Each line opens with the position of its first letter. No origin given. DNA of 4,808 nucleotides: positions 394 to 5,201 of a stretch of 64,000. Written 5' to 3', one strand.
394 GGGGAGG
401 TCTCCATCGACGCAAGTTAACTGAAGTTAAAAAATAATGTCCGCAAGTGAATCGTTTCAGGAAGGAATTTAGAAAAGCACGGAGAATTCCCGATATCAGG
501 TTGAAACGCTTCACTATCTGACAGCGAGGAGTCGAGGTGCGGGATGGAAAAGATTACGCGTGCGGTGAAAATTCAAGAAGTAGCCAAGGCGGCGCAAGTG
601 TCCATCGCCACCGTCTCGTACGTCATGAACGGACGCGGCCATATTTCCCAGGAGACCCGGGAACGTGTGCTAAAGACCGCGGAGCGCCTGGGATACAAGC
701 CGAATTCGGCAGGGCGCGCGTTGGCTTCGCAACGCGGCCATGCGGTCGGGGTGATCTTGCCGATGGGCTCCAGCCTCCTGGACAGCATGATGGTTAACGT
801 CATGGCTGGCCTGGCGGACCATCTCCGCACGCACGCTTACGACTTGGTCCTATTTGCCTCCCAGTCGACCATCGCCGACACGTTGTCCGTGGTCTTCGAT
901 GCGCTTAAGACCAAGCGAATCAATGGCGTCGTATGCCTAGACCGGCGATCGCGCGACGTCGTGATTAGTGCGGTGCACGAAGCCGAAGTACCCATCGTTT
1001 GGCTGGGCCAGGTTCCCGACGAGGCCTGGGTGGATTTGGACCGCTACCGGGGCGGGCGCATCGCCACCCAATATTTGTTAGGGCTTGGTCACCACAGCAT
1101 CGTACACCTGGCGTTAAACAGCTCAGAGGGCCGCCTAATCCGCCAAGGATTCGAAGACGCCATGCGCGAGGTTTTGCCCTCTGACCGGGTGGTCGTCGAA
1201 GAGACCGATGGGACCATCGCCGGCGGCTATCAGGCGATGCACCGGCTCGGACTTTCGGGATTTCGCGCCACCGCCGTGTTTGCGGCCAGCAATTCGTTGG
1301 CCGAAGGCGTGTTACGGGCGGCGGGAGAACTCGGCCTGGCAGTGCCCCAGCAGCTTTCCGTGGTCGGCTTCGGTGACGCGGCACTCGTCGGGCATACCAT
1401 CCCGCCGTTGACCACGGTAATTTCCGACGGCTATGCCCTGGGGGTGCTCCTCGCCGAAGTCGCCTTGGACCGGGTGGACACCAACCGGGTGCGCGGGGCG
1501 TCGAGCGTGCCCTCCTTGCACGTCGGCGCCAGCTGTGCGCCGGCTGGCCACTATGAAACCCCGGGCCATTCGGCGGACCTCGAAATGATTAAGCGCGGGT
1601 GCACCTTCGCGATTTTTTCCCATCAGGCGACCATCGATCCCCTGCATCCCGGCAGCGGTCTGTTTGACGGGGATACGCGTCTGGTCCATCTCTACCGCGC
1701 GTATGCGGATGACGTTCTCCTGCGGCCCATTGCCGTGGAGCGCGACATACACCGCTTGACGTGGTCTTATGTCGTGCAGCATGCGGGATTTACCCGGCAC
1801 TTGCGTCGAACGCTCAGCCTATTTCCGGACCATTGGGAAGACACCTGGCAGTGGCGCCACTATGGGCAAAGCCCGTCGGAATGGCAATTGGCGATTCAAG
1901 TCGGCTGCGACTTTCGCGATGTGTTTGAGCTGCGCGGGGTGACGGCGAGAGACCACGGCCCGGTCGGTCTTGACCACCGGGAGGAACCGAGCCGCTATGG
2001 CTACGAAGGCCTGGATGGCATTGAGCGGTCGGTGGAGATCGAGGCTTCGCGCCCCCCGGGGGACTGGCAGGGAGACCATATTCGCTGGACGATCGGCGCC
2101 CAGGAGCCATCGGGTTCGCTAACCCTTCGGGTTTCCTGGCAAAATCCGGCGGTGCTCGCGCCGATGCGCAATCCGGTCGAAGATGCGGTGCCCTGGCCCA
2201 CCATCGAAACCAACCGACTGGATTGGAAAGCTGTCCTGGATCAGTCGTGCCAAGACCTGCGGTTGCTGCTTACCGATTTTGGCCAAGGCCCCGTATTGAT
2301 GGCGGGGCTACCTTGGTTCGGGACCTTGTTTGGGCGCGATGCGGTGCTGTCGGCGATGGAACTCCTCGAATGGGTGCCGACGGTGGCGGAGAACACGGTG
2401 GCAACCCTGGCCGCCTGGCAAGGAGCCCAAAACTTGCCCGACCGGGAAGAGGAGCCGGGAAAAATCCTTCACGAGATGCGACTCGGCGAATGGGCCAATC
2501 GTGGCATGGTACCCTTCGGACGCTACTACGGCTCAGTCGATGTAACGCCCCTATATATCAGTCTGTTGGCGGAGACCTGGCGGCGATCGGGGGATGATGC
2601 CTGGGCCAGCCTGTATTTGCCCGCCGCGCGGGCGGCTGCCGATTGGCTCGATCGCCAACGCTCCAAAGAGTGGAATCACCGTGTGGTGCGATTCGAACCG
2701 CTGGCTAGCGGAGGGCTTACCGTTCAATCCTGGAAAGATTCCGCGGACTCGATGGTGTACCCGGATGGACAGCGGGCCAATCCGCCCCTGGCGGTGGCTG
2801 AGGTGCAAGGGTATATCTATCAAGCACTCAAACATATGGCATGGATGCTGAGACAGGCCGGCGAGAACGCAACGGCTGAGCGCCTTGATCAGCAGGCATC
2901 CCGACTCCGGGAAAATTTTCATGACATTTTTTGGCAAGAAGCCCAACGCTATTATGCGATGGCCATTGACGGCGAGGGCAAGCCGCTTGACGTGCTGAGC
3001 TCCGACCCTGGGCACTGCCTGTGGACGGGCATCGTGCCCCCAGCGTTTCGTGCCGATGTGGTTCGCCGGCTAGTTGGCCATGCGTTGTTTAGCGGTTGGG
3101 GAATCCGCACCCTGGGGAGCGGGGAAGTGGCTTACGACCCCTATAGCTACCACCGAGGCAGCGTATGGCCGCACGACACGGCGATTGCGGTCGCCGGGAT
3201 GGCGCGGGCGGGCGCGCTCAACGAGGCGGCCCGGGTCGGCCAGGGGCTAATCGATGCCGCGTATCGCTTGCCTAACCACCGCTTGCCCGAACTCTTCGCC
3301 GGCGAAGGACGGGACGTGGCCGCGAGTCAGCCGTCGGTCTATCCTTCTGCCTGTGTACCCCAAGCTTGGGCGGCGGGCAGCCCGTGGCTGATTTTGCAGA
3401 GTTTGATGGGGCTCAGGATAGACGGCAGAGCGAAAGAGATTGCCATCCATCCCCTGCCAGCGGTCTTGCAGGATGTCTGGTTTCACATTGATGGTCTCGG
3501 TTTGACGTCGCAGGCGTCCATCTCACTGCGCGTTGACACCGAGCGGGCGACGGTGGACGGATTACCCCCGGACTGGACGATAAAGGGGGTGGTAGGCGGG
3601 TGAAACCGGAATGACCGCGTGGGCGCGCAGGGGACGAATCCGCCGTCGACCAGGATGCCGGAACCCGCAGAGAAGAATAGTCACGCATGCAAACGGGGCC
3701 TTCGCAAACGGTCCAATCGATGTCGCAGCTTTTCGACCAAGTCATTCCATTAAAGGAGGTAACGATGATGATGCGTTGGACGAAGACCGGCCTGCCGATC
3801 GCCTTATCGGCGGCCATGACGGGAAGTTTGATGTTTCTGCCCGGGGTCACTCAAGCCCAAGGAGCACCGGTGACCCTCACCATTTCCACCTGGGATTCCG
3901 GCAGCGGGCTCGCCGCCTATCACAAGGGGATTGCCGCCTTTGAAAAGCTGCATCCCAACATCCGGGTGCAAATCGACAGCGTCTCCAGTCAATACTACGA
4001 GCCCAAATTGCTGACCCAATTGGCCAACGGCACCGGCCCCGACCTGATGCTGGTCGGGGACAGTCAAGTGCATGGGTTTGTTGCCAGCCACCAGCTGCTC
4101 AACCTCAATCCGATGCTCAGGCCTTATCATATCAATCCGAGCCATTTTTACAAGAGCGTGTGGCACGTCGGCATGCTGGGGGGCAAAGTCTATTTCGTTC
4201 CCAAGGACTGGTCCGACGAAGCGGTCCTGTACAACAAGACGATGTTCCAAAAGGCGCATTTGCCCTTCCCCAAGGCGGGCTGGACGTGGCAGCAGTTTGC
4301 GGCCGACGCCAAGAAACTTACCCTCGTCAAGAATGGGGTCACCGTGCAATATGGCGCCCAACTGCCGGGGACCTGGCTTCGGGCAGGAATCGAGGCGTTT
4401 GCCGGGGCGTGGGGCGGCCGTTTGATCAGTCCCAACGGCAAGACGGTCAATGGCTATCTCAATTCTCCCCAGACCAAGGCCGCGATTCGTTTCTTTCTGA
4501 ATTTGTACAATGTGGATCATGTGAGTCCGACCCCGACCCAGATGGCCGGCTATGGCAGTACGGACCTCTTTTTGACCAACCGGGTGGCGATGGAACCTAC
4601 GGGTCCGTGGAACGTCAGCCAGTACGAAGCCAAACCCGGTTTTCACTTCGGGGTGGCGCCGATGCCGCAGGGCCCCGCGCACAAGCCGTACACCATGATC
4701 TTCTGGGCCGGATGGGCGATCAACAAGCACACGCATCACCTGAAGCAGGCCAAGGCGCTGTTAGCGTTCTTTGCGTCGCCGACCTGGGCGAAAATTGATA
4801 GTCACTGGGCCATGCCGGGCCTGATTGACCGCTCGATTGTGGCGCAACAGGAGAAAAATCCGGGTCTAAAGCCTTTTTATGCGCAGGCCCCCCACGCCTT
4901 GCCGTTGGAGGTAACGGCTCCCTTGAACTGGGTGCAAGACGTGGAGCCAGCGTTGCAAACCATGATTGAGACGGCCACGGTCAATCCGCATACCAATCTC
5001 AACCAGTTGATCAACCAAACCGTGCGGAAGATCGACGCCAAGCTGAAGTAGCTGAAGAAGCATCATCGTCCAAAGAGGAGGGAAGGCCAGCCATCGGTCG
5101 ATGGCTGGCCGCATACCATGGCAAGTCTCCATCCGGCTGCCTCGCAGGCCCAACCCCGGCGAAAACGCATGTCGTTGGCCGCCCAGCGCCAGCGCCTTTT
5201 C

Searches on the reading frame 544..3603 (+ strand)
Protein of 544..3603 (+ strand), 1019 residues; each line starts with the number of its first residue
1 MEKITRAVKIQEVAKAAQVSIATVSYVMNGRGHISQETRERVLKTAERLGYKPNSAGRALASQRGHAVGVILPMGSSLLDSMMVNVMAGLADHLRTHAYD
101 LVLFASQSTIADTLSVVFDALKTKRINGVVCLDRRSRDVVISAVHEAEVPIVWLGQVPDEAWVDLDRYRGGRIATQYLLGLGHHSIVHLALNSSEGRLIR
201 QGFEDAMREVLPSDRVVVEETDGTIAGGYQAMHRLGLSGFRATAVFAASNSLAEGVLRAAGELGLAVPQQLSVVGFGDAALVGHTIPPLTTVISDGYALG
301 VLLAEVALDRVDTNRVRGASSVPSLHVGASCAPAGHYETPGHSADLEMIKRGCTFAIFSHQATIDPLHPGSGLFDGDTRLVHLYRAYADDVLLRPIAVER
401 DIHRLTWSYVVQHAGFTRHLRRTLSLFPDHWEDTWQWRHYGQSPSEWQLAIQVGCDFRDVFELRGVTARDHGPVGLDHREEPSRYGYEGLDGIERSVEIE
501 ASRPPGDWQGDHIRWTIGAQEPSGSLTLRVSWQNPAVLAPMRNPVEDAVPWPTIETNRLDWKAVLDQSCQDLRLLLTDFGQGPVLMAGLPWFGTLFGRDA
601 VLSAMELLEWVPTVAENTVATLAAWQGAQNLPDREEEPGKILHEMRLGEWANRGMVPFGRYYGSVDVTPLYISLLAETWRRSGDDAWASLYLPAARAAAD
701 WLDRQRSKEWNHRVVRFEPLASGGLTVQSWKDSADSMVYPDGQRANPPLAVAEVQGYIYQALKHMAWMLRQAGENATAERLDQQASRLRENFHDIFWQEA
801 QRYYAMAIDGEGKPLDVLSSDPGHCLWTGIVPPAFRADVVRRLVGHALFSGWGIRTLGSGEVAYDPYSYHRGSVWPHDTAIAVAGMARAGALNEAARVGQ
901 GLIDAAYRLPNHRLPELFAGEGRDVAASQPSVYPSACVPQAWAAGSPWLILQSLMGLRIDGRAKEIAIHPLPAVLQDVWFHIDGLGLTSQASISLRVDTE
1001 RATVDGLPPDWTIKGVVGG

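Call 60: search_protein_families(library=pfam, proteins=[window:544-3603:+], max_evalue=0.00001)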
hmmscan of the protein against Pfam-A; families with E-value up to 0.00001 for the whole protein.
window:544-3603:+ (1019 aa): 5 families
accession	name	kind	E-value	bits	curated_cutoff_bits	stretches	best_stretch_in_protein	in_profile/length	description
PF13377.12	Peripla_BP_3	-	5.7e-24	85.5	26.5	1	176-331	2-167/167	Periplasmic binding protein-like domain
PF14742.11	GDE_N_bis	-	4.3e-18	66.2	22.1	1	349-517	1-181/194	N-terminal domain of (some) glycogen debranching enzymes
PF00356.27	LacI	-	1.8e-17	63.3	27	1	9-54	1-46/46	Bacterial regulatory proteins, lacI family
PF22422.2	MGH1-like_GH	-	5.9e-16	59.4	27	1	667-908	66-330/356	Mannosylglycerate hydrolase MGH1-like glycoside hydrolase domain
PF06202.20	GDE_C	-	1.1e-09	38.2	21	1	751-945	162-363/367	Amylo-alpha-1,6-glucosidase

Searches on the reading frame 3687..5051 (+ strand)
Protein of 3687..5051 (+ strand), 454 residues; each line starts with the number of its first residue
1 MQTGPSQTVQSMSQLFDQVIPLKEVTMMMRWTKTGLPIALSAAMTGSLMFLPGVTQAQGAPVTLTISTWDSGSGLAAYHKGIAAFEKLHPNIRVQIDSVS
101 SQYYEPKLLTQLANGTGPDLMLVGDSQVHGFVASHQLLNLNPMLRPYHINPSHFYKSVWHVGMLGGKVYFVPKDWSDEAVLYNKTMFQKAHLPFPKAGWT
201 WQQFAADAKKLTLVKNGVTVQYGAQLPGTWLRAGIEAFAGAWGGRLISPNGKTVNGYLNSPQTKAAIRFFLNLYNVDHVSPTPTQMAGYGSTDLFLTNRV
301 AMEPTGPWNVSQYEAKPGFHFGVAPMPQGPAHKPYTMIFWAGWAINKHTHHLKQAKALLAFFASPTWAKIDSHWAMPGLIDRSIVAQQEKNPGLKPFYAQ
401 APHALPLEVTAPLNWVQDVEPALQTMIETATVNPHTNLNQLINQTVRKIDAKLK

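Call 60: search_protein_families(library=pfam, proteins=[window:3687-5051:+], max_evalue=0.00001)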
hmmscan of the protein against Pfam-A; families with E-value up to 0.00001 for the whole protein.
window:3687-5051:+ (454 aa): 2 families
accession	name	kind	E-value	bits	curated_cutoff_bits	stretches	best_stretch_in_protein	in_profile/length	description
PF01547.30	SBP_bac_1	-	2.5e-39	136.5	26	1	75-368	7-306/307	Bacterial extracellular solute-binding protein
PF13416.11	SBP_bac_8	-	2.4e-30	106.7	27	1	82-366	3-247/279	Bacterial extracellular solute-binding protein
